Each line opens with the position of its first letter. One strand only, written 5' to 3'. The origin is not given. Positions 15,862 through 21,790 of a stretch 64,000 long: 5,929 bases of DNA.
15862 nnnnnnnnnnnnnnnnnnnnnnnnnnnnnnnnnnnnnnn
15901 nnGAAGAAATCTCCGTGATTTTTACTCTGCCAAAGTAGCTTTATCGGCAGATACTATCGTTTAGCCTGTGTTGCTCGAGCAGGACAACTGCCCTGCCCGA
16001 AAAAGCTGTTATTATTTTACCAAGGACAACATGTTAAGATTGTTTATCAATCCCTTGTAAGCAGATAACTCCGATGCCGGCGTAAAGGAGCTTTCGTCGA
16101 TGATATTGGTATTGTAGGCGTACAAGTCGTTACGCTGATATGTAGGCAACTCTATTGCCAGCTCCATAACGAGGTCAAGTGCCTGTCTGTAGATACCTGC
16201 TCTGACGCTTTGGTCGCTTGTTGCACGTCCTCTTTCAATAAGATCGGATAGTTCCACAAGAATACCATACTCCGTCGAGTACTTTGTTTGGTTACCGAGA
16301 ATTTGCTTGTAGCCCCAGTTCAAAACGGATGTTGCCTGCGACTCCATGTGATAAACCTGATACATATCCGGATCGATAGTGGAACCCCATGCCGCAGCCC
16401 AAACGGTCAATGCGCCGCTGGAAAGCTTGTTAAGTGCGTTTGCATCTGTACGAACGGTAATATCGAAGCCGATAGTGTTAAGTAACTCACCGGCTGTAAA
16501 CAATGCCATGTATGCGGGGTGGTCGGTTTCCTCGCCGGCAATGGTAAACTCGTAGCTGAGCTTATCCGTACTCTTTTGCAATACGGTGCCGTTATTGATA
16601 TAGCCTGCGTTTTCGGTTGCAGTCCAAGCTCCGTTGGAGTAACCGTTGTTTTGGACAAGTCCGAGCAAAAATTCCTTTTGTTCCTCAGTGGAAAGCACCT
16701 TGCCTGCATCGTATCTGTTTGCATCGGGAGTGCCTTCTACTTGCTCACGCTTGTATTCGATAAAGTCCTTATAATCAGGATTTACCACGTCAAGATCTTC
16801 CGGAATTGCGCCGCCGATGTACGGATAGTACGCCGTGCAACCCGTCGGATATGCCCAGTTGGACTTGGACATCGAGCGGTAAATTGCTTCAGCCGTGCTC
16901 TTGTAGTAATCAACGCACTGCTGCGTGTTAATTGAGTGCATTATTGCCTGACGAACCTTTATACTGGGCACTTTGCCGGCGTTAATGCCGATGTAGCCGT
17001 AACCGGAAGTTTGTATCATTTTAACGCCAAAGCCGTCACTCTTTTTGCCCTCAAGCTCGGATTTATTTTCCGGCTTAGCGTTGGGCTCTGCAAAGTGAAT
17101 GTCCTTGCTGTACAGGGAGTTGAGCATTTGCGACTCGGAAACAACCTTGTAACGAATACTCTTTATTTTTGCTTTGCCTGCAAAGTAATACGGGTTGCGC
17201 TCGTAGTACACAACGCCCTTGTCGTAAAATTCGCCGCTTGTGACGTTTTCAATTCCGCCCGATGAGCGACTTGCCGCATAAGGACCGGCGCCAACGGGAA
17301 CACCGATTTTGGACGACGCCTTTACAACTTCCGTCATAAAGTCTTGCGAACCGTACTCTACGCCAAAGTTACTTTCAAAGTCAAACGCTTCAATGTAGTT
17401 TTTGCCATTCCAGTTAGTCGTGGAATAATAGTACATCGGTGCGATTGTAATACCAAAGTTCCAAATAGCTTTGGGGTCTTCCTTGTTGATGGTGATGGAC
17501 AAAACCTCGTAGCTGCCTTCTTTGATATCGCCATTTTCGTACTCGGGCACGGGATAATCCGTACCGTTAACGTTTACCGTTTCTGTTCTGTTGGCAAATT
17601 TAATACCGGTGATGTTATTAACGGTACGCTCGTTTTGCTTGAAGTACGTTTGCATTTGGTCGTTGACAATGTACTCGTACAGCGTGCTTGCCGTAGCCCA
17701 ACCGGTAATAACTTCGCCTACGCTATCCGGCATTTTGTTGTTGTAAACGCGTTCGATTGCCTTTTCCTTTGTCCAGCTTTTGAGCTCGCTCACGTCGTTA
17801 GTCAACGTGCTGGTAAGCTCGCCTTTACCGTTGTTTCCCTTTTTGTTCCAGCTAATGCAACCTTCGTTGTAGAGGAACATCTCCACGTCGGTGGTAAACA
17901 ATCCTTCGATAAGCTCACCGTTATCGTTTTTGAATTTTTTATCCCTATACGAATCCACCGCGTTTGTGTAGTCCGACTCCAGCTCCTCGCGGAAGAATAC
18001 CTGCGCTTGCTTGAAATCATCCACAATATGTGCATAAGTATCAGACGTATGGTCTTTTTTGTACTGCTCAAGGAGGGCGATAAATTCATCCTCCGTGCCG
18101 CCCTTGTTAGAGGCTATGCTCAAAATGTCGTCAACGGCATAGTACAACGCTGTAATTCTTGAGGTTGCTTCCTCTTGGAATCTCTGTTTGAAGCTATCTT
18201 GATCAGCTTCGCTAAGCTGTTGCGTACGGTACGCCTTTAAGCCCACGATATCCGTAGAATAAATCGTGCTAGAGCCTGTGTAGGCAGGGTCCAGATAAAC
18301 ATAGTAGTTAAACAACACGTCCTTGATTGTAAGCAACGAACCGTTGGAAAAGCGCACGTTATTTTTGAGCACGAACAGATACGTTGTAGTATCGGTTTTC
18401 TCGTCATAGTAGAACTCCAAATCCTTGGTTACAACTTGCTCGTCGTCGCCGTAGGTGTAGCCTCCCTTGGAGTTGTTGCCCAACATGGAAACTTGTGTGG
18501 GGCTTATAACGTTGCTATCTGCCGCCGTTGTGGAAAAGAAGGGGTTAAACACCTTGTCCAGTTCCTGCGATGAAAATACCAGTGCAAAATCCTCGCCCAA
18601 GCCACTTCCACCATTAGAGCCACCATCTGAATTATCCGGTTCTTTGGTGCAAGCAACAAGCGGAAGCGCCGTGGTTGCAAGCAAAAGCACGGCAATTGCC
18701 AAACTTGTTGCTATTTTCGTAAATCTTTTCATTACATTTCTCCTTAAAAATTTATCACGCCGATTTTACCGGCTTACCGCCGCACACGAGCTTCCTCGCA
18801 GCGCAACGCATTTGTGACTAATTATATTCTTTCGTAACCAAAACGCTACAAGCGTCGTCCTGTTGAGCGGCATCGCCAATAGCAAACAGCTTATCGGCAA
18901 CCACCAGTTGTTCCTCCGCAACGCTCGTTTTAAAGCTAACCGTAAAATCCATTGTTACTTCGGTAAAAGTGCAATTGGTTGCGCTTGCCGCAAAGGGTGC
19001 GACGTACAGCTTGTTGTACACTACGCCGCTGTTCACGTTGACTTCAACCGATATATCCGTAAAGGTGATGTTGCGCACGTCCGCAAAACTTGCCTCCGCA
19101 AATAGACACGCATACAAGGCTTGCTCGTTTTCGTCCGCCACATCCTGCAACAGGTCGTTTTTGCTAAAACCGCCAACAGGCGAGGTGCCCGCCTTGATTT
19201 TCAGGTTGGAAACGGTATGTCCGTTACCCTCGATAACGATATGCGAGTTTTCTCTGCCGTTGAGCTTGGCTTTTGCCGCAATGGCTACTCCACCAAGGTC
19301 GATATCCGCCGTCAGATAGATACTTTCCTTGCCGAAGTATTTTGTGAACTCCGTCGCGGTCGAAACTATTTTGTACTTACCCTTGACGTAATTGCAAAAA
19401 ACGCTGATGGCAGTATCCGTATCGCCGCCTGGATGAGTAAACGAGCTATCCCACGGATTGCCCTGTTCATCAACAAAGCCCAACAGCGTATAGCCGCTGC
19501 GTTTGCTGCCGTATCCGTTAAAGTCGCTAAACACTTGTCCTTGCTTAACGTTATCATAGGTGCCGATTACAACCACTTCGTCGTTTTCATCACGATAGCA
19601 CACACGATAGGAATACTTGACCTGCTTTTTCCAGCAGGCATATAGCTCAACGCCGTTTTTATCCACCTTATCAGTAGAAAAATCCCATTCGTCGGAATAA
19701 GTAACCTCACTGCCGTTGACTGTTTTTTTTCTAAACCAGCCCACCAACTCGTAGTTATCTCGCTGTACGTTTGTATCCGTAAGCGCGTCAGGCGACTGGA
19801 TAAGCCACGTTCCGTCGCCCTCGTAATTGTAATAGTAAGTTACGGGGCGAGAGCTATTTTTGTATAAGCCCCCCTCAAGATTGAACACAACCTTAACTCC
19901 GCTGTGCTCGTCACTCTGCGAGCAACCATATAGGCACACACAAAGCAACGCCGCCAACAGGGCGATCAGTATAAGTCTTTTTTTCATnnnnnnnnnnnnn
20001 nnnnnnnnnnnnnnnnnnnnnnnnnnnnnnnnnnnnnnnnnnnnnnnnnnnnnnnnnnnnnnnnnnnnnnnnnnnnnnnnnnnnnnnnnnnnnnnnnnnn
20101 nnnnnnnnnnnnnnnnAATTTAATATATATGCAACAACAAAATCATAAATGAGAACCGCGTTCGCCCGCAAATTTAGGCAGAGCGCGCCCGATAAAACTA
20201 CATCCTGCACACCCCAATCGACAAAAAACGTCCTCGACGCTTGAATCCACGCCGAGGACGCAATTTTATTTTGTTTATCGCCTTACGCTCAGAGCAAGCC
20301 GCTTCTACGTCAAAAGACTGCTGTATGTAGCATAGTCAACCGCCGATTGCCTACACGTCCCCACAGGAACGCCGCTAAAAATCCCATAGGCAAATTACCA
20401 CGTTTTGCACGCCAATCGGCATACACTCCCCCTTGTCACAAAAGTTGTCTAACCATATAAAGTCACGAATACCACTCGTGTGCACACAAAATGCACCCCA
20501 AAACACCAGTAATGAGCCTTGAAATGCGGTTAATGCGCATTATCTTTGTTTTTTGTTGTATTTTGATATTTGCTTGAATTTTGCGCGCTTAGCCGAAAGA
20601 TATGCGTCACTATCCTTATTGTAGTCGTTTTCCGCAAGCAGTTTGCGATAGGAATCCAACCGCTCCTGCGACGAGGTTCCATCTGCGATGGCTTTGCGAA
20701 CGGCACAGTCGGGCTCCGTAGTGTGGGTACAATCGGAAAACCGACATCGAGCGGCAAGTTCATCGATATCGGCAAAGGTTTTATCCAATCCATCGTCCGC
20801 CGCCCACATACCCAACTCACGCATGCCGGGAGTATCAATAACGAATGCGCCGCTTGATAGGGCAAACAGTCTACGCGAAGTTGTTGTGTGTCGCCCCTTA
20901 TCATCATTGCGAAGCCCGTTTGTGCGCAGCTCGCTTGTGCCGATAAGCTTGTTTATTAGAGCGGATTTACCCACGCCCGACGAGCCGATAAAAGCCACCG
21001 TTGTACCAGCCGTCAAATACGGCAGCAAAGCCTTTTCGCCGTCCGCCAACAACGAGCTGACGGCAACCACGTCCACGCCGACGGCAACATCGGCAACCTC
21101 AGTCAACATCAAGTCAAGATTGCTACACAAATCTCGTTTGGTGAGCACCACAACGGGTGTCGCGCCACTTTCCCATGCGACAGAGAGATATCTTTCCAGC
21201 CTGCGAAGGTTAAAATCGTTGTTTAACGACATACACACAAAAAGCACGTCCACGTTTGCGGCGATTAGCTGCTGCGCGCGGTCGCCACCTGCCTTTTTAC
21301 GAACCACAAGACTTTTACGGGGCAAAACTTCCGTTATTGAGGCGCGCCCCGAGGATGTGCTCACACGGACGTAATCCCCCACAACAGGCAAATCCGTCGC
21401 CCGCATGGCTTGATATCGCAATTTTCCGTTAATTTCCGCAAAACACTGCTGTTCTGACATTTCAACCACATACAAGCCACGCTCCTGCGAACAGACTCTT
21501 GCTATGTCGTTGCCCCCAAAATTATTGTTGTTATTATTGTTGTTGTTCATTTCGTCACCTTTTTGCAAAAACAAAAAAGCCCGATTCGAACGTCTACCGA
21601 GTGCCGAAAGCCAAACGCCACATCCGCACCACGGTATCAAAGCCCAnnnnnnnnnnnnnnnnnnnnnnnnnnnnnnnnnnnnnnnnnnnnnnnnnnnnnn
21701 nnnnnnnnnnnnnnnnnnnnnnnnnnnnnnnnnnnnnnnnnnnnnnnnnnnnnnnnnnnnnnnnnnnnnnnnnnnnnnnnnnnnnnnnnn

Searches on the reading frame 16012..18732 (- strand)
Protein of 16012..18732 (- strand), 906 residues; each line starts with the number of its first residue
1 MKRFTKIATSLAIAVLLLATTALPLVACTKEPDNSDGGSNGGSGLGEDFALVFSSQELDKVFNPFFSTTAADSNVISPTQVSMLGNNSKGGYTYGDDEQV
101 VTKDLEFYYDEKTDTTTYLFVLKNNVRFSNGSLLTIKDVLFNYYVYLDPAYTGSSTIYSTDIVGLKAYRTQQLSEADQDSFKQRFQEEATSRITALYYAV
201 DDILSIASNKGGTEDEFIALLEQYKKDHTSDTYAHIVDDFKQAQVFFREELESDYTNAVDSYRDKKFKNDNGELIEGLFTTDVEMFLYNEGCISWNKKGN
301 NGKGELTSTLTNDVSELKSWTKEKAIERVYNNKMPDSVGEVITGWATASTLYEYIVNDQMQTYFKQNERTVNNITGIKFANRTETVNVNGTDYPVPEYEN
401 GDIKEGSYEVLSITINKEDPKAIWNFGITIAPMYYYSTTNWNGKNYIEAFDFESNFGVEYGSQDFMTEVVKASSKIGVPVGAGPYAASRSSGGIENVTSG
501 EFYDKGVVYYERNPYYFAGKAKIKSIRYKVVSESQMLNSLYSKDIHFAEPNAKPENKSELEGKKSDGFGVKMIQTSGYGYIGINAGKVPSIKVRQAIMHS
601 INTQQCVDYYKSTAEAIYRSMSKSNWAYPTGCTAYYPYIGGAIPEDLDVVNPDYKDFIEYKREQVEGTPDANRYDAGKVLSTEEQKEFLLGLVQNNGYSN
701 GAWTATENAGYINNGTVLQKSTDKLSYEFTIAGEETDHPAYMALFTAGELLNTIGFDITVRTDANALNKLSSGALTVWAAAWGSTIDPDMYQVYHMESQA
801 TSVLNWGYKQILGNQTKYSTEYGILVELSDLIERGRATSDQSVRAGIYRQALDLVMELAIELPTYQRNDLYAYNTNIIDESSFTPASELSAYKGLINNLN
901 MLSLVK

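Call 50: search_protein_families(library=pfam, proteins=[window:16012-18732:-], max_evalue=0.0001)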
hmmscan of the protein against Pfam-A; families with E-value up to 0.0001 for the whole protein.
window:16012-18732:- (906 aa): 1 family
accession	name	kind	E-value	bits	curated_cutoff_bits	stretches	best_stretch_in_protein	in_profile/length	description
PF00496.27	SBP_bac_5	-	2.4e-27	96.4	32.4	2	476-798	112-362/368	Bacterial extracellular solute-binding proteins, family 5 Middle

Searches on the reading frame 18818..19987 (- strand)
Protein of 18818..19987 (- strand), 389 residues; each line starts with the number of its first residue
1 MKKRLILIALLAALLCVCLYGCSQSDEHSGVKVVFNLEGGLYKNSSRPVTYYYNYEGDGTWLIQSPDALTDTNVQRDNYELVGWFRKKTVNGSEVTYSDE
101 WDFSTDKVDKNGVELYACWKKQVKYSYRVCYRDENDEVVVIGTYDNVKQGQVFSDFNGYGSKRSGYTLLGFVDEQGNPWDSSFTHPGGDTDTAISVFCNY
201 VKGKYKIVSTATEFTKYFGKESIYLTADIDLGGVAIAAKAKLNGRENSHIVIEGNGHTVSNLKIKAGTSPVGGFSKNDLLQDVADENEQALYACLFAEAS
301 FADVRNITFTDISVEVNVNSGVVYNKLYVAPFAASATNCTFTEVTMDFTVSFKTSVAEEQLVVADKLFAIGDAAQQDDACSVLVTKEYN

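Call 3: search_protein_families(library=pfam, proteins=[window:18818-19987:-], max_evalue=1)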
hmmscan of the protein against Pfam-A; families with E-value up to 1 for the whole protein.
window:18818-19987:- (389 aa): 4 families
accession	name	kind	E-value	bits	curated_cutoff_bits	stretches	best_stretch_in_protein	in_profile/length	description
PF20585.4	Pectate_lyase_5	-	0.0022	18.6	24.3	1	222-323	21-96/126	Putative pectate lyase-like adhesive domain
PF19881.4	DUF6354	-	0.17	12.7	25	0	273-300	64-90/115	Family of unknown function (DUF6354)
PF05984.18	Cytomega_UL20A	-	0.46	11.3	27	0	1-29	1-29/107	Cytomegalovirus UL20A protein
PF09479.16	Flg_new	-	0.88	10.2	27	1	66-117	25-64/65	Listeria-Bacteroides repeat domain (List_Bact_rpt)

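Call 4: search_protein_families(library=ncbifam, proteins=[window:18818-19987:-], max_evalue=1)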
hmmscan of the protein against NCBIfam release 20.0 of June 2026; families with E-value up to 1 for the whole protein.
window:18818-19987:- (389 aa): 2 families
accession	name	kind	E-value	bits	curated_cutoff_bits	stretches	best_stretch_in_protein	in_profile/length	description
NF033189.1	internalin_A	exception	0.0018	16.7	1600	1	73-182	523-617/799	class 1 internalin InlA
NF007814.1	PRK10523.1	equivalog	0.021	14.2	243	1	168-238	115-185/233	envelope stress response activation lipoprotein NlpE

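Call 28: find_homologous_proteins(query=window:18818-19987:-, max_evalue=0.001)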
Query window:18818-19987:- (389 aa): 29 proteins with E <= 0.001 among 8000 candidates.
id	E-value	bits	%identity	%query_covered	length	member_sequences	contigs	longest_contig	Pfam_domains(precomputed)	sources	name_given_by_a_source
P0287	1.8e-255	865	98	100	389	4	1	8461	-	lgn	-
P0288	5.1e-148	511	57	94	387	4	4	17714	-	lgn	-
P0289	1.5e-73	266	41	90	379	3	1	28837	-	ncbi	-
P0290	2.2e-73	265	42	84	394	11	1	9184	PF09479.17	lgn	-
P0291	1.1e-71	260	41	84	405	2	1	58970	-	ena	-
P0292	1.8e-70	256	43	89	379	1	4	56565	PF09479.17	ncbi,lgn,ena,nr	ncbi:MAG TPA: hypothetical protein DDW30_06430 [Clostridiales bacterium]|nr:hypothetical protein [Cl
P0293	1.7e-68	249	39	90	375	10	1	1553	PF09479.17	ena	-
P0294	1.1e-64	237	38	89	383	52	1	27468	-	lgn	-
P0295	1.1e-64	237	37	99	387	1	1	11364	PF09479.17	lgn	-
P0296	1.8e-64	236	37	96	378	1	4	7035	-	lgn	-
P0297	5.1e-64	235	36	94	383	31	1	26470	-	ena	-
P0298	1.5e-63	233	37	95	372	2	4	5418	-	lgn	-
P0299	6.7e-63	231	36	96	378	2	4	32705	-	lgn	-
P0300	4.1e-62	228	37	98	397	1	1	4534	PF09479.17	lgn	-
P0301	5.7e-58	215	35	94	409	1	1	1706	-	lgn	-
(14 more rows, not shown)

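Call 40: predict_structure(alignment_id=A3)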
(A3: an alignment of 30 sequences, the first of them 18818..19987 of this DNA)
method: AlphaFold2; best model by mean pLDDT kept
length: 389 residues; sequences in the alignment: 30
mean_pLDDT: 89.3   pTM: 0.69
mean pLDDT of the five models: 89.3, 88.6, 88.0, 87.9, 87.7
residues with pLDDT >= 90: 277; 70-90: 81; 50-70: 20; < 50: 11
segments of 3 or more residues with pLDDT < 50: 17-27
pLDDT, mean of each block of 10 residues (from residue 1): 66 56 46 93 92 75 86 88 94 89 92 93 92 95 94 95 94 95 92 96 96 94 97 86 91 98 85 85 94 94 97 92 93 95 97 91 93 91 93
secondary structure, 60 per line:
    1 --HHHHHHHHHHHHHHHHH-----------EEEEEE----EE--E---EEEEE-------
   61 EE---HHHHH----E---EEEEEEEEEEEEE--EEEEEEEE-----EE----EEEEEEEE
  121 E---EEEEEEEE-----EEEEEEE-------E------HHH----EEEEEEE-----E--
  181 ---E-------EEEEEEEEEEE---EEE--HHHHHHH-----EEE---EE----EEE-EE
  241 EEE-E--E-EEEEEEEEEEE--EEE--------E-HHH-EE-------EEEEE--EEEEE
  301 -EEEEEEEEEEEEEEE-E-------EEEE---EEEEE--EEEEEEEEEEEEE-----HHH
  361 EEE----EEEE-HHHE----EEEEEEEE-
elements in order: H3-19 E31-36 E49-53 H66-70 E79-91 E94-101 E113-121 E125-132 E138-144 E166-172 E192-202 E206-208 H211-217 E223-225 E235-237 E239-243 E250-260 E263-265 E289-293 E296-300 E302-316 E326-329 E333-337 E340-352 E361-363 E368-371 E381-388

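Call 47: fold_search(model_id=the predicted structure, library=pdb)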
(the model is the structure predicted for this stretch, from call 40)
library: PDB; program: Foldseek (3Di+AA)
matches with E <= 10: 376; with E <= 0.001: 0
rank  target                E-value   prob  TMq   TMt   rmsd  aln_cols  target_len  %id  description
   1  7yl4_B                1.3e-03  1.00  0.16  0.16  10.1       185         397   12  Cell surface protein YwfG protein (apo form) (released 2023-06-07)
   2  7yl6_B                2.3e-03  0.99  0.16  0.16  10.4       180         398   12  Cell surface protein YwfG protein complexed with alpha-1,2-mannobiose (released 2023-06-07)
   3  7yl5_B                2.5e-03  1.00  0.16  0.16   9.9       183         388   12  Cell surface protein YwfG protein complexed with mannose (released 2023-06-07)
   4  7kpj_E                1.8e-02  0.69  0.12  0.19  18.5       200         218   16  Crystal structure of Ruminococcus gnavus immunoglobulin binding protein in complex with 338E6 Fab (released 2022-01-19)
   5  9fyq_A                3.3e-02  0.21  0.09  0.07  13.5       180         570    9  Cryo-EM structure of native SV2A in complex with TeNT-Hc, gangliosides and Pro-Macrobody 5 (released 2025-05-21)
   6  5b83_A                3.7e-02  0.82  0.15  0.18  16.9       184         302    9  Crystal structure of Optineurin UBAN in complex with linear ubiquitin (released 2016-09-07)
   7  6n5m_A                4.4e-02  0.66  0.13  0.24  12.4       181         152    6  Crystal structure of ABIN-1 UBAN in complex with one M1-linked di-ubiquitin (released 2019-07-17)
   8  7tv4_G                4.4e-02  0.38  0.11  0.21  11.7       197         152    4  Crystal structure of NEMO CoZi in complex with HOIP NZF1 and linear diubiquitin (released 2022-08-17)
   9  7kpj_F                4.7e-02  0.54  0.12  0.20  18.1       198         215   16  Crystal structure of Ruminococcus gnavus immunoglobulin binding protein in complex with 338E6 Fab (released 2022-01-19)
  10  9fyr_A                6.3e-02  0.18  0.09  0.07  13.5       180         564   10  Cryo-EM structure of native SV2A in complex with TeNT-Hc, Pro-Macrobody 5 and Levetiracetam (released 2025-05-21)
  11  7eao_A                7.3e-02  0.28  0.11  0.16  12.3       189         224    7  The structure of the A20-binding inhibitor of NF-kB 1 in complex with tri-ubiquitin (released 2021-07-21)
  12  2y5p_D                7.7e-02  1.00  0.14  0.67   5.1        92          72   23  B-repeat of Listeria monocytogenes InlB (internalin B) (released 2011-02-23)
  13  10qf                  9.3e-02  1.00  0.17  0.14   8.1       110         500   19  Crystal Structure of Treponema denticola Sialidase (TDE_0471) (released 2026-02-25)
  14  7yui_A                9.3e-02  0.57  0.15  0.18  12.3       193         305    9  Crystal structure of HOIL-1L(195-423) in complex with the linear tetra-ubiquitin (released 2023-08-30)
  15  5h07_A                9.3e-02  0.38  0.13  0.19  15.1       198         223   10  TNIP2-Ub complex, C2 form (released 2017-03-08)
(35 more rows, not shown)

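Call 51: find_encoding_contigs(protein=P0292, flank=8000, max_places=2)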
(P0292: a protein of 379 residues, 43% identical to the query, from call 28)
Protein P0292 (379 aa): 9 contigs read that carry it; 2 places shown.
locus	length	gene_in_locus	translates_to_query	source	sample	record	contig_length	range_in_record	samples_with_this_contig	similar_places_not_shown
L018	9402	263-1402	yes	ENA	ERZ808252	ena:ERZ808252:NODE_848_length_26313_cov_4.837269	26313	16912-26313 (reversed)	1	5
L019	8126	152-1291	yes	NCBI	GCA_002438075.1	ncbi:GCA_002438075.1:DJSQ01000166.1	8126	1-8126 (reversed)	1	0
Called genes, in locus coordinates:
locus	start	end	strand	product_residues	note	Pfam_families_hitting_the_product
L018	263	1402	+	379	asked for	PF09479:Flg_new (faint)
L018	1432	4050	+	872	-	PF00496:SBP_bac_5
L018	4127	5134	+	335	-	PF00528:BPD_transp_1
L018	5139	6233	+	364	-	PF12911:OppC_N, PF00528:BPD_transp_1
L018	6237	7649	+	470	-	PF00005:ABC_tran, PF13304:AAA_21 (weak), PF08352:oligo_HPY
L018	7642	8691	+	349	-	PF00005:ABC_tran, PF13304:AAA_21 (faint), PF08352:oligo_HPY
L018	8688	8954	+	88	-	-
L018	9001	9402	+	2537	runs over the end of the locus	PF00082:Peptidase_S8, PF02225:PA, PF06280:fn3_5, PF02368:Big_2 (faint), PF21461:HL_N-beta (faint), PF13306:LRR_5, PF13855:LRR_8 (faint), PF13306:LRR_5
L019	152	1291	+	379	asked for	PF09479:Flg_new (faint)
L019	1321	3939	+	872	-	PF00496:SBP_bac_5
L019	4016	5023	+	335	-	PF00528:BPD_transp_1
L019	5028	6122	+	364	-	PF12911:OppC_N, PF00528:BPD_transp_1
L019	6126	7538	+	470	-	PF00005:ABC_tran, PF13304:AAA_21 (weak), PF08352:oligo_HPY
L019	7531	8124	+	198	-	?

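Call 63: search_solved_structures(query=A3, max_evalue=1, show_alignments=1)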
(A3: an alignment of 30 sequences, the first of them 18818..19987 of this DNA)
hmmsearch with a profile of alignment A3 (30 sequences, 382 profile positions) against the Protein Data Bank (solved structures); distinct sequences matched with E-value up to 1: 9.
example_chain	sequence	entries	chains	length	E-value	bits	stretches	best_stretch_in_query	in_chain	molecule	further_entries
2y5p_A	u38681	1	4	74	5.6e-07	31.8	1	69-123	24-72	INTERNALIN B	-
1m9s_A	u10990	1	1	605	4.7e-06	28.7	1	68-124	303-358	Internalin B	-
2y5q_A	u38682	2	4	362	5.8e-06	28.4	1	68-122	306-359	INTERNALIN B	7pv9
7nms_A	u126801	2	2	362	6.1e-06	28.4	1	67-122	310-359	Internalin B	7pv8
9qr5_A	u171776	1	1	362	6.7e-06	28.2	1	62-122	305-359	Internalin B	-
9qr4_A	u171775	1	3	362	6.8e-06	28.2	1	63-122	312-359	Internalin B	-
10qi_A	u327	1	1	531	0.038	15.9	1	76-123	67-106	exo-alpha-sialidase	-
10qf_A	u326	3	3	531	0.039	15.8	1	76-123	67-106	exo-alpha-sialidase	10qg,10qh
3n6z_A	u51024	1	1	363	0.1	14.4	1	225-261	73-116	putative immunoglobulin A1 protease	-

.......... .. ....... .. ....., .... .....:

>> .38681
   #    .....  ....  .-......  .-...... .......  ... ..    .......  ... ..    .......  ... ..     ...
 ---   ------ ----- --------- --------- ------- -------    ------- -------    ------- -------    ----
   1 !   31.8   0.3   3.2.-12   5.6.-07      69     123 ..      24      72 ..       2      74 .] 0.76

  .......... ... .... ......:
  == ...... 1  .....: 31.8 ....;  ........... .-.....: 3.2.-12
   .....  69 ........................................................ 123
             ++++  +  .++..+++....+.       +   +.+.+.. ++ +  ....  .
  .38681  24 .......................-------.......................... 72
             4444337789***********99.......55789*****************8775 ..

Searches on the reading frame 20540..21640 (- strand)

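Call 50: search_protein_families(library=pfam, proteins=[window:20540-21640:-], max_evalue=0.0001)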
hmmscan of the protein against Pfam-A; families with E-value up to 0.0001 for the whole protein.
window:20540-21640:- (366 aa): 2 families
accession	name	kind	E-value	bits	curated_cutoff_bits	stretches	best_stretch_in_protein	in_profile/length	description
PF03193.22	RsgA_GTPase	-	2e-49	168.2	30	1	105-279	1-174/174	RsgA GTPase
PF01926.29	MMR_HSR1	-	1e-07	32.5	21.9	1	214-303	1-84/113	50S ribosome-binding GTPase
